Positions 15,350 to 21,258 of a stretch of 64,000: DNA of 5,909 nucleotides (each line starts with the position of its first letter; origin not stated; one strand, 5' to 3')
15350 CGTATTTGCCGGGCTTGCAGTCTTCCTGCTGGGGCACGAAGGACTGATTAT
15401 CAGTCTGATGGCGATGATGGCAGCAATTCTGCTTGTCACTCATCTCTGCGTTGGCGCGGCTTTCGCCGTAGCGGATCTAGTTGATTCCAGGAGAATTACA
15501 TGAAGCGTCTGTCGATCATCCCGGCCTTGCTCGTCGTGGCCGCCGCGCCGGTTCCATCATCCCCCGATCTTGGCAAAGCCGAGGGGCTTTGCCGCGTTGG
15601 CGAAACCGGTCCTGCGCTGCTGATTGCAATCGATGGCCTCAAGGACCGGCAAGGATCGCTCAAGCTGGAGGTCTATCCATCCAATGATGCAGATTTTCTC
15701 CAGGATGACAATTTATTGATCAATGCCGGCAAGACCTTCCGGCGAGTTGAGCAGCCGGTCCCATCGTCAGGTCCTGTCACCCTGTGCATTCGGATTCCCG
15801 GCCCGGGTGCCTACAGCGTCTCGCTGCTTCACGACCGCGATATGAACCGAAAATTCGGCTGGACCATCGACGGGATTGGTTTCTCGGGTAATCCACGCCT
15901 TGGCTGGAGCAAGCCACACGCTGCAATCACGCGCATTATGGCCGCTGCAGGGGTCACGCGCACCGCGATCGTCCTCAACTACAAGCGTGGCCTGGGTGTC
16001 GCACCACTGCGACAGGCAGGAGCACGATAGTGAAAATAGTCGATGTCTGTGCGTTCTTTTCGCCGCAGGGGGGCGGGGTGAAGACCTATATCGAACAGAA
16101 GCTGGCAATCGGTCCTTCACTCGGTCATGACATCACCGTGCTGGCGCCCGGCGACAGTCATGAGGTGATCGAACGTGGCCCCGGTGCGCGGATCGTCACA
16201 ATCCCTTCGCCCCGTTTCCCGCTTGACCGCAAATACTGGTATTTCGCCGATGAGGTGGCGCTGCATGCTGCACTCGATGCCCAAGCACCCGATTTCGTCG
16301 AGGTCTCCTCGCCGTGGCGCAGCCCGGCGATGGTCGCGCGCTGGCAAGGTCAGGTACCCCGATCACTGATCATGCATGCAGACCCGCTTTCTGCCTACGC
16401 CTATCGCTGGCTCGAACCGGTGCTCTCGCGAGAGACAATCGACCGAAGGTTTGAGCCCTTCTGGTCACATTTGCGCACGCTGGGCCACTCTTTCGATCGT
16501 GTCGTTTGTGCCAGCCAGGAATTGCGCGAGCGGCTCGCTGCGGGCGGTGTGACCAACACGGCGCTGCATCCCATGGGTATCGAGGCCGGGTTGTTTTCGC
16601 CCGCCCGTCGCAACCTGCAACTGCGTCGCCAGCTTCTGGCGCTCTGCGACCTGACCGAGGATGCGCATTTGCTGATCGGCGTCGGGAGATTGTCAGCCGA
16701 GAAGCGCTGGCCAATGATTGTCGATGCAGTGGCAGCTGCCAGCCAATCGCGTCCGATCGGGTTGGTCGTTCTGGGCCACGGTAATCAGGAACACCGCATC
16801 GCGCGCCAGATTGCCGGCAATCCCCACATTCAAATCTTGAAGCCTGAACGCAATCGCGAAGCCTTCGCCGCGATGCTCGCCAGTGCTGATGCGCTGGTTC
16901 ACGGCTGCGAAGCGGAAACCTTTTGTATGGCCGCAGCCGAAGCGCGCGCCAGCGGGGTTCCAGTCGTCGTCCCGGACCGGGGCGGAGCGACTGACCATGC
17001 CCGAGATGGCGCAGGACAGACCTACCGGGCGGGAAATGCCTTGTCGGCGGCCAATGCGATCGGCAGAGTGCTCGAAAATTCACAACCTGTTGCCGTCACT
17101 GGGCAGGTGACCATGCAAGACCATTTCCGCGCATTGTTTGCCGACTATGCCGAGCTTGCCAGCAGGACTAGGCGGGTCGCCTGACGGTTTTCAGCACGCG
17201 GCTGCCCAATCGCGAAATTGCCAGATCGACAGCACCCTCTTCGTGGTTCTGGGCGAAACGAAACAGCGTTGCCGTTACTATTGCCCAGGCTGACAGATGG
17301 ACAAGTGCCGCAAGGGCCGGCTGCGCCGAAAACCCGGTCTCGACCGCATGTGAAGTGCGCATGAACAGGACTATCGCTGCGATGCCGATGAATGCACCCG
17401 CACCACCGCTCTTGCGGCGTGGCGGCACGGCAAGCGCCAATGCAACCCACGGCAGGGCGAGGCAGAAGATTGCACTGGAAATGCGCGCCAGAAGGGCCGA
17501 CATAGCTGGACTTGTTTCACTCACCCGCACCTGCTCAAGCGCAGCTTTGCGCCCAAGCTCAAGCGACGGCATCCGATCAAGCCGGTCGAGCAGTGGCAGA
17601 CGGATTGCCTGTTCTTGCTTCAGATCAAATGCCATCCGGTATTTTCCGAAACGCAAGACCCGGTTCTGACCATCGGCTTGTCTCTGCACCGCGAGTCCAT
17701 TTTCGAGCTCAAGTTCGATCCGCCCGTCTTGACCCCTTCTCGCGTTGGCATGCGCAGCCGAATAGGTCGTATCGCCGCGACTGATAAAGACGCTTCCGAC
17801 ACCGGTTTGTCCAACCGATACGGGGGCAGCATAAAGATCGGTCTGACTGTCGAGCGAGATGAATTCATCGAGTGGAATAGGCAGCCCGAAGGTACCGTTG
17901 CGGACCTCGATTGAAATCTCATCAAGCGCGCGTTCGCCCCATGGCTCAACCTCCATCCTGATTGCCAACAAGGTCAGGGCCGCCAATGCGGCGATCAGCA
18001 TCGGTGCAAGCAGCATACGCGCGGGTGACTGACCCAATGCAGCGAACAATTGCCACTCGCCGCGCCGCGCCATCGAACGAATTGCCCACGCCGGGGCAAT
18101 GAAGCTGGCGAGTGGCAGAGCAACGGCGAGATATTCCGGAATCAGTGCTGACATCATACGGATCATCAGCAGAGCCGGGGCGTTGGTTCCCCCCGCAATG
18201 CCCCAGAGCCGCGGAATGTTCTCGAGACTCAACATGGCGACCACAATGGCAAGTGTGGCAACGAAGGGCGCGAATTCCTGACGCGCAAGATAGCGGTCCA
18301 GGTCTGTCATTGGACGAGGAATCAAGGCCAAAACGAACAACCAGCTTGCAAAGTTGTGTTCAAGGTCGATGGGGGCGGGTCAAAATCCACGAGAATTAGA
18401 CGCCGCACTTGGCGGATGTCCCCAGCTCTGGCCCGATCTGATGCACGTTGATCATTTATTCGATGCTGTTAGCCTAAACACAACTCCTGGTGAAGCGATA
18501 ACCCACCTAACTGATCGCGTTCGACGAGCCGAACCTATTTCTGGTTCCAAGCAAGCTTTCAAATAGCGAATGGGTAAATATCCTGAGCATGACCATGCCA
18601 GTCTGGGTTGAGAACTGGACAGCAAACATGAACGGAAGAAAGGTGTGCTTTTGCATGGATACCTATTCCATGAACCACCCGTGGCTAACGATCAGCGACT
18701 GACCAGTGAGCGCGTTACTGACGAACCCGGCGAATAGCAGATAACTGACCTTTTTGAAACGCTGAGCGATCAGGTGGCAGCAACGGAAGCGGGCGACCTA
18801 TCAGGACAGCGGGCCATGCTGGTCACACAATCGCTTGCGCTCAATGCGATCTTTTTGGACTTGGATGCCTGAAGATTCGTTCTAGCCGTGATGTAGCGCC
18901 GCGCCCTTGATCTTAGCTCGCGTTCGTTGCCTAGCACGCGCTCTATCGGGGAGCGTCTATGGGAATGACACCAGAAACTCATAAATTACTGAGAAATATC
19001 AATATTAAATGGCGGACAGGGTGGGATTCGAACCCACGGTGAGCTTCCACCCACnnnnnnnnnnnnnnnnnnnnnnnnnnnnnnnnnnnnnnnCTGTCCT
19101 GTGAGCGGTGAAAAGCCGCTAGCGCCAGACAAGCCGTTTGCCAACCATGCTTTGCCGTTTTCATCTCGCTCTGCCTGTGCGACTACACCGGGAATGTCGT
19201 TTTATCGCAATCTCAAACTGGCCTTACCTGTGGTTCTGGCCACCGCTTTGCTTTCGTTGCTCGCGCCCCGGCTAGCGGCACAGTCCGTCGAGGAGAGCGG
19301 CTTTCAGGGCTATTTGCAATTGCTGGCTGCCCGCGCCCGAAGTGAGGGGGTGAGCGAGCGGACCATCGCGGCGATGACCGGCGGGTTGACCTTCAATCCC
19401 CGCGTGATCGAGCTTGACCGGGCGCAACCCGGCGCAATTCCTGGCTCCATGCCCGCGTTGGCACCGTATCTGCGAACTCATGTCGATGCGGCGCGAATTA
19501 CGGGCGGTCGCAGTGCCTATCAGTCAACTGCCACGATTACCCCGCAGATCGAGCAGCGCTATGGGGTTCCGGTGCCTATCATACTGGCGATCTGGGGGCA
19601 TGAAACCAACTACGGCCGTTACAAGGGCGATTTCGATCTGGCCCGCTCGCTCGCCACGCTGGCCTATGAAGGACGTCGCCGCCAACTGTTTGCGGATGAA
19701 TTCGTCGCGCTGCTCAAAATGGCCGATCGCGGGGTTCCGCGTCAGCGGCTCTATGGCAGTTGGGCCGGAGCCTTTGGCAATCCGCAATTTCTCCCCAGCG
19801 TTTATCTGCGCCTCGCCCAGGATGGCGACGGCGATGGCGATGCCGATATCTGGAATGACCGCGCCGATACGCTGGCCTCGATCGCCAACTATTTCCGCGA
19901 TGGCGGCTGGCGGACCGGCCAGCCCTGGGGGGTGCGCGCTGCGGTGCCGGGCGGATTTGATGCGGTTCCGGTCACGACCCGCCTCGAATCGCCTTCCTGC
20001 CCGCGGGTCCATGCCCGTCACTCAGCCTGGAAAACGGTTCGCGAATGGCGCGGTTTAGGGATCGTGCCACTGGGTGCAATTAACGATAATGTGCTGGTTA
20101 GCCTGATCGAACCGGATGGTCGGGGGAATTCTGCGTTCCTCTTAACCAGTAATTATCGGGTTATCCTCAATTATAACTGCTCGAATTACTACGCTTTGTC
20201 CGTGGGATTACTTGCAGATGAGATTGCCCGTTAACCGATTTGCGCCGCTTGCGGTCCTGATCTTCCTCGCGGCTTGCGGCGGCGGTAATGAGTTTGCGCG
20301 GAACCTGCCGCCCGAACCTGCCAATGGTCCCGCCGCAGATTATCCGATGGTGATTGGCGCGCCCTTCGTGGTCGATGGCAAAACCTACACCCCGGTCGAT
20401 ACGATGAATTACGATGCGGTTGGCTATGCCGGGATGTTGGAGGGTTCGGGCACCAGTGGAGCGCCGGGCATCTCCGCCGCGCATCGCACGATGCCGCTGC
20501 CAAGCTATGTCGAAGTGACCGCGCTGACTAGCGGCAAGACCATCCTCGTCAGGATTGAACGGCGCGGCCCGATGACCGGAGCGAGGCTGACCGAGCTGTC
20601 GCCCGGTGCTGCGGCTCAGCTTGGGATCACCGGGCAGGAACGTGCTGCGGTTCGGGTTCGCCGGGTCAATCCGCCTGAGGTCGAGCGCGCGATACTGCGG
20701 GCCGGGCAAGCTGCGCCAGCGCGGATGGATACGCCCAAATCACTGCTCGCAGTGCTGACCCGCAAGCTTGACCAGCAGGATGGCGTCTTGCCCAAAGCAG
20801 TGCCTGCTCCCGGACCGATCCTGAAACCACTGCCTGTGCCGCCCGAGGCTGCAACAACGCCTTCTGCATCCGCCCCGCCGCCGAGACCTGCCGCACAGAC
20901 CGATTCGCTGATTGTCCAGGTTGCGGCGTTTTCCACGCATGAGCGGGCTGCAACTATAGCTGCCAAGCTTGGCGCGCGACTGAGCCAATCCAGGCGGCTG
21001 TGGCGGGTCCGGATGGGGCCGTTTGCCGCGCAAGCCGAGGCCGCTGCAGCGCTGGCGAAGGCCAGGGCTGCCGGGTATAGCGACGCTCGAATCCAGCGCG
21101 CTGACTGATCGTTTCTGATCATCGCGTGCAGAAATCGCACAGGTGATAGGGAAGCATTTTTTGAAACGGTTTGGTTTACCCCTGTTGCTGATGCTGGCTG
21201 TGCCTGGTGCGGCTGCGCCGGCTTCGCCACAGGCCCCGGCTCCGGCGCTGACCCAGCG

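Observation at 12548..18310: Candidate glycosphingolipid head-group synthesis and export locus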

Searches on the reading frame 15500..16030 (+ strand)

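Call 3: search_protein_families(library=pfam, proteins=[window:15500-16030:+], max_evalue=0.01)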
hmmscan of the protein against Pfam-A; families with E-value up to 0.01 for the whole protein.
window:15500-16030:+ (176 aa): 1 family
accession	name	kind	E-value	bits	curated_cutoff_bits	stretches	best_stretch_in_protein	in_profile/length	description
PF09912.14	DUF2141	-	2e-14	53.9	24.4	1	42-145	1-101/112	Uncharacterized protein conserved in bacteria (DUF2141)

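Call 4: search_protein_families(library=ncbifam, proteins=[window:15500-16030:+], max_evalue=0.01)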
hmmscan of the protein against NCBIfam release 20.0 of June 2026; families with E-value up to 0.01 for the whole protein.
window:15500-16030:+ (176 aa): 0 families

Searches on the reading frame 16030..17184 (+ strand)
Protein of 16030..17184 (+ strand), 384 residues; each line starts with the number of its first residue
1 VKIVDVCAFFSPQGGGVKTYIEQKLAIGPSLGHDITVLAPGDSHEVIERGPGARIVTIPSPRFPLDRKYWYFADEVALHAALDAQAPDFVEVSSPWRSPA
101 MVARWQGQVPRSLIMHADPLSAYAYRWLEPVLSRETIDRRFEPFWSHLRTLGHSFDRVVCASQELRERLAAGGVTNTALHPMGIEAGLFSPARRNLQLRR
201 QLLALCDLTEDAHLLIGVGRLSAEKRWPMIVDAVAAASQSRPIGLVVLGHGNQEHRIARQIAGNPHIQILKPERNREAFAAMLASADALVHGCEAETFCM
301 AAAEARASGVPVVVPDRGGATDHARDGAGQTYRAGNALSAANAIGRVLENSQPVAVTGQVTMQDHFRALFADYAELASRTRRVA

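Call 3: search_protein_families(library=pfam, proteins=[window:16030-17184:+], max_evalue=0.01)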
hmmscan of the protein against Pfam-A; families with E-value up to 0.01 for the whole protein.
window:16030-17184:+ (384 aa): 5 families
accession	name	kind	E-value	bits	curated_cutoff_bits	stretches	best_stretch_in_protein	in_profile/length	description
PF00534.26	Glycos_transf_1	-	2.5e-17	63.4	26.4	1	210-351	13-159/172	Glycosyl transferases group 1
PF13692.12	Glyco_trans_1_4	-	1.2e-14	55.2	27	1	214-350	3-142/142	Glycosyl transferases group 1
PF13579.12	Glyco_trans_4_4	-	9.2e-13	49.3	29.7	1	15-180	1-153/158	Glycosyl transferase 4-like domain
PF13439.12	Glyco_transf_4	-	5.9e-12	46.4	28.5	1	15-176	2-156/170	Glycosyltransferase Family 4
PF20706.3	GT4-conflict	-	5.4e-09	36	26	1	149-327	141-323/385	Family 4 Glycosyltransferase in conflict systems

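Call 4: search_protein_families(library=ncbifam, proteins=[window:16030-17184:+], max_evalue=0.01)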
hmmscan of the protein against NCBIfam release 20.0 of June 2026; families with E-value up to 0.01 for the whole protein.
window:16030-17184:+ (384 aa): 14 families
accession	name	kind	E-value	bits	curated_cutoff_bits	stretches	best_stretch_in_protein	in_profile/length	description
NF053787.1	GlcN_PG_synth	equivalog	1.2e-45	156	480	1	1-352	1-328/361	N-acetylglucosaminyl phosphatidylglycerol synthase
TIGR03088.1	stp2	hypoth_equivalog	9e-14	51.3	409.05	1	182-361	167-349/374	TIGR03088 family PEP-CTERM/XrtA system glycosyltransferase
TIGR04047.1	MSMEG_0565_glyc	hypoth_equivalog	6.8e-11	41.9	259.85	1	156-356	140-347/373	MSMEG_0565 family glycosyltransferase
TIGR03999.1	thiol_BshA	equivalog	9e-10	38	273.7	1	204-357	191-345/375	N-acetyl-alpha-D-glucosaminyl L-malate synthase BshA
TIGR03449.1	mycothiol_MshA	equivalog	9.2e-09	34.7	462.5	1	180-360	194-379/406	D-inositol-3-phosphate glycosyltransferase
TIGR02095.1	glgA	subfamily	2e-08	33.3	328.45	1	199-334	279-425/477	glycogen/starch synthase, ADP-glucose type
NF047684.1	TeichurnBiosyTuaC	equivalog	2.8e-08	33.1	550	1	154-323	164-327/391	teichuronic acid biosynthesis protein TuaC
NF041876.1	EPS_EpsE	equivalog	5.1e-07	29.3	400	1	163-357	174-368/389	exopolysaccharide biosynthesis GT4 family glycosyltransferase EpsE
NF012028.0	PRK15484.1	subfamily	9.9e-07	28.2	618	1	207-357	188-351/380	lipopolysaccharide N-acetylglucosaminyltransferase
NF007640.0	PRK10307.1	subfamily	6.2e-05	22.1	276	1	150-295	167-314/411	WcaI family glycosyltransferase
NF007396.0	PRK09922.1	equivalog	6.3e-05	22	385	1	212-351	182-327/361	lipopolysaccharide 1,6-galactosyltransferase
NF038295.1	EPS_HpsP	equivalog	0.00081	18.5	550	1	200-352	195-354/388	hormogonium polysaccharide biosynthesis glycosyltransferase HpsP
NF047880.1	glyco_SdgA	exception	0.0011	17.7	800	1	213-354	316-460/488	serine-aspartate repeat adhesin O-glycosyltransferase SdgA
TIGR02918.1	TIGR02918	equivalog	0.002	16.9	574.6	1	212-313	319-420/500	accessory Sec system glycosyltransferase GtfA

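Call 22: find_homologous_proteins(query=window:16030-17184:+)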
Query window:16030-17184:+ (384 aa): 2575 proteins with E <= 0.001 among 8000 candidates; the best 120 are listed.
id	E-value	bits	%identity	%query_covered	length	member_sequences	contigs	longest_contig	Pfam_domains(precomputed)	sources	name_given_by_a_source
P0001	1.7e-255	865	100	100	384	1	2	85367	PF00534.27,PF13579.13,PF13439.13,PF20706.4,PF13692.13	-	-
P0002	1.5e-212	724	83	100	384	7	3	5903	PF00534.27,PF13579.13,PF13439.13,PF20706.4,PF13692.13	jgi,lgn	jgi:alpha-1,6-mannosyltransferase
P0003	1.0e-204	698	79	100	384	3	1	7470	PF00534.27,PF13579.13,PF13439.13,PF20706.4,PF13692.13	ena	-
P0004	9.0e-203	691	79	100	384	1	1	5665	PF00534.27,PF13579.13,PF13439.13,PF20706.4,PF13692.13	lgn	-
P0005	3.3e-202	690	80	100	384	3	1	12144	PF00534.27,PF13579.13,PF13439.13,PF20706.4,PF13692.13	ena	-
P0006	1.3e-201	688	80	100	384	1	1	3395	PF00534.27,PF13439.13,PF20706.4,PF13692.13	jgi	jgi:alpha-1,6-mannosyltransferase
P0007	2.3e-197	674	77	100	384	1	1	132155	PF00534.27,PF13579.13,PF13439.13,PF20706.4,PF13692.13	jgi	jgi:alpha-1,6-mannosyltransferase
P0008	2.2e-193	661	77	97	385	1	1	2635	PF00534.27,PF13579.13,PF13439.13,PF20706.4,PF13692.13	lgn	-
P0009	2.7e-193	660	78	97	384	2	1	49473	PF00534.27,PF13439.13,PF20706.4,PF13692.13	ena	-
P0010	1.7e-192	658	77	100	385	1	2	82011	PF00534.27,PF13439.13,PF20706.4,PF13692.13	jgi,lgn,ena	-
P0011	6.5e-192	656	75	99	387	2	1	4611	PF00534.27,PF13579.13,PF13439.13,PF20706.4,PF13692.13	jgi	jgi:alpha-1,6-mannosyltransferase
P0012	1.5e-191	655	75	100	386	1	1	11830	PF00534.27,PF13579.13,PF13439.13,PF20706.4,PF13692.13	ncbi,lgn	-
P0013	1.2e-190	652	76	100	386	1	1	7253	PF00534.27,PF13579.13,PF13439.13,PF20706.4,PF13692.13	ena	-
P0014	4.4e-190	650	74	99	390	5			PF00534.27,PF13579.13,PF13439.13,PF20706.4,PF13692.13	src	-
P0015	2.5e-189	647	74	100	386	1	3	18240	PF00534.27,PF13579.13,PF13439.13,PF20706.4,PF13692.13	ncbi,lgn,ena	-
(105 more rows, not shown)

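Call 94: search_solved_structures(query=window:16030-17184:+, max_evalue=0.00001)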
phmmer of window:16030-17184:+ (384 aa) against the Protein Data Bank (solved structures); distinct sequences matched with E-value up to 0.00001: 0.

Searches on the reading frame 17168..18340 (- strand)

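Call 3: search_protein_families(library=pfam, proteins=[window:17168-18340:-], max_evalue=0.01)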
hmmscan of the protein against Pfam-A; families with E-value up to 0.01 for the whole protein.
window:17168-18340:- (390 aa): 1 family
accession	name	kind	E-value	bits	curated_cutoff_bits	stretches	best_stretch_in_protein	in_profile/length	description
PF03739.19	LptF_LptG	-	1.3e-37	130.1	27.9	1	16-361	1-352/353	Lipopolysaccharide export system permease LptF/LptG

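Call 4: search_protein_families(library=ncbifam, proteins=[window:17168-18340:-], max_evalue=0.01)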
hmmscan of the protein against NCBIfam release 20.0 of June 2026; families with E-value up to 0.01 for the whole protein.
window:17168-18340:- (390 aa): 2 families
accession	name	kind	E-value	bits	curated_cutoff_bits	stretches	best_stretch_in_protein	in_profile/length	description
TIGR04407.1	LptF_YjgP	equivalog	2.2e-33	115.4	230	1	14-357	2-343/347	LPS export ABC transporter permease LptF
TIGR04408.1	LptG_lptG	equivalog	1.2e-16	60.3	240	1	14-361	2-349/351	LPS export ABC transporter permease LptG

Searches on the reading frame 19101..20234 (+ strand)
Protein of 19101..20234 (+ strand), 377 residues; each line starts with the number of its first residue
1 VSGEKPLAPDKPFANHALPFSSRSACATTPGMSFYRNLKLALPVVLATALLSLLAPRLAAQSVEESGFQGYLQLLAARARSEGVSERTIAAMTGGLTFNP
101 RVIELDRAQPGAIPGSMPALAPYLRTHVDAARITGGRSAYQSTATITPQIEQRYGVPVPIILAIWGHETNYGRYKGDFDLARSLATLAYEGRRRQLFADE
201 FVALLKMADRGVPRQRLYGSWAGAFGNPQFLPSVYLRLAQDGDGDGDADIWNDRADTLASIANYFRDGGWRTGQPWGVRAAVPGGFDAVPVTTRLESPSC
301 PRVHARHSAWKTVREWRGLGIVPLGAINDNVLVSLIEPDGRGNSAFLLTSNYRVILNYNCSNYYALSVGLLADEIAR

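Call 3: search_protein_families(library=pfam, proteins=[window:19101-20234:+], max_evalue=0.01)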
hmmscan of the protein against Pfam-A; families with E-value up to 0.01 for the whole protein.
window:19101-20234:+ (377 aa): 1 family
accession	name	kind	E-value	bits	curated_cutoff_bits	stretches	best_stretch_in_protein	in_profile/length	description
PF13406.11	SLT_2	-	4.4e-88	295.7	24.3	1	68-373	2-292/292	Transglycosylase SLT domain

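Call 4: search_protein_families(library=ncbifam, proteins=[window:19101-20234:+], max_evalue=0.01)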
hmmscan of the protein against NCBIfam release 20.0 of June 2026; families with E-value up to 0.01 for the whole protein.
window:19101-20234:+ (377 aa): 3 families
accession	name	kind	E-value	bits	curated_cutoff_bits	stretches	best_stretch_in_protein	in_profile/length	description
TIGR02283.1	MltB_2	subfamily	6e-83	278.5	248.45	1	68-376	2-299/300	lytic murein transglycosylase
TIGR02282.1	MltB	equivalog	6.8e-46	156.7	281.4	1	120-375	45-290/290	lytic murein transglycosylase B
NF008029.0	PRK10760.1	equivalog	1.1e-35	123.3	449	1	106-376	96-354/359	lytic murein transglycosylase B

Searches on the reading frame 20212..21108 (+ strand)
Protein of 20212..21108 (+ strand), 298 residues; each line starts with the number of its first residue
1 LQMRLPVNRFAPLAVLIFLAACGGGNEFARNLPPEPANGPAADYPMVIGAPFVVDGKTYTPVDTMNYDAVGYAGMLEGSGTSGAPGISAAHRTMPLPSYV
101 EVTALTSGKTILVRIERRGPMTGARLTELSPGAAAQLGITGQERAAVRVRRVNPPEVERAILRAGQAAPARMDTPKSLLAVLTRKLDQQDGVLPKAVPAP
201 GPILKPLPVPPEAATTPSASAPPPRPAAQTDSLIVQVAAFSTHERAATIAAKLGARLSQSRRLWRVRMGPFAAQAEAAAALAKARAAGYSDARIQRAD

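Call 3: search_protein_families(library=pfam, proteins=[window:20212-21108:+], max_evalue=0.01)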
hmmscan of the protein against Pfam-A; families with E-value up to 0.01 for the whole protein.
window:20212-21108:+ (298 aa): 2 families
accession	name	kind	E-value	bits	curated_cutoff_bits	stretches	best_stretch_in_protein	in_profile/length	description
PF05036.18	SPOR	-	2e-10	41.2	21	1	234-293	6-74/76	SPOR domain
PF03330.24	DPBB_1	-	1.8e-08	35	28.8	1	88-148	25-82/83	Lytic transglycolase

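Call 4: search_protein_families(library=ncbifam, proteins=[window:20212-21108:+], max_evalue=0.01)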
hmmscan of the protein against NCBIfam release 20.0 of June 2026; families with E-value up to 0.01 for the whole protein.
window:20212-21108:+ (298 aa): 4 families
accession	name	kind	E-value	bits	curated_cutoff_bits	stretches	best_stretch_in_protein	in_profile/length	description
NF007953.1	PRK10672.1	equivalog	3.9e-25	89.2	201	2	85-149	103-167/362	endolytic peptidoglycan transglycosylase RlpA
TIGR00413.1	rlpA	subfamily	3.3e-14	53.3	82.15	1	88-152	27-91/208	septal ring lytic transglycosylase RlpA family protein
NF047735.1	MPL36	exception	1.5e-10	41.2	430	1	87-289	119-298/305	RlpA family plasminogen-binding lipoprotein MPL36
TIGR02223.1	ftsN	equivalog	0.0034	17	107.65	1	163-290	163-293/299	cell division protein FtsN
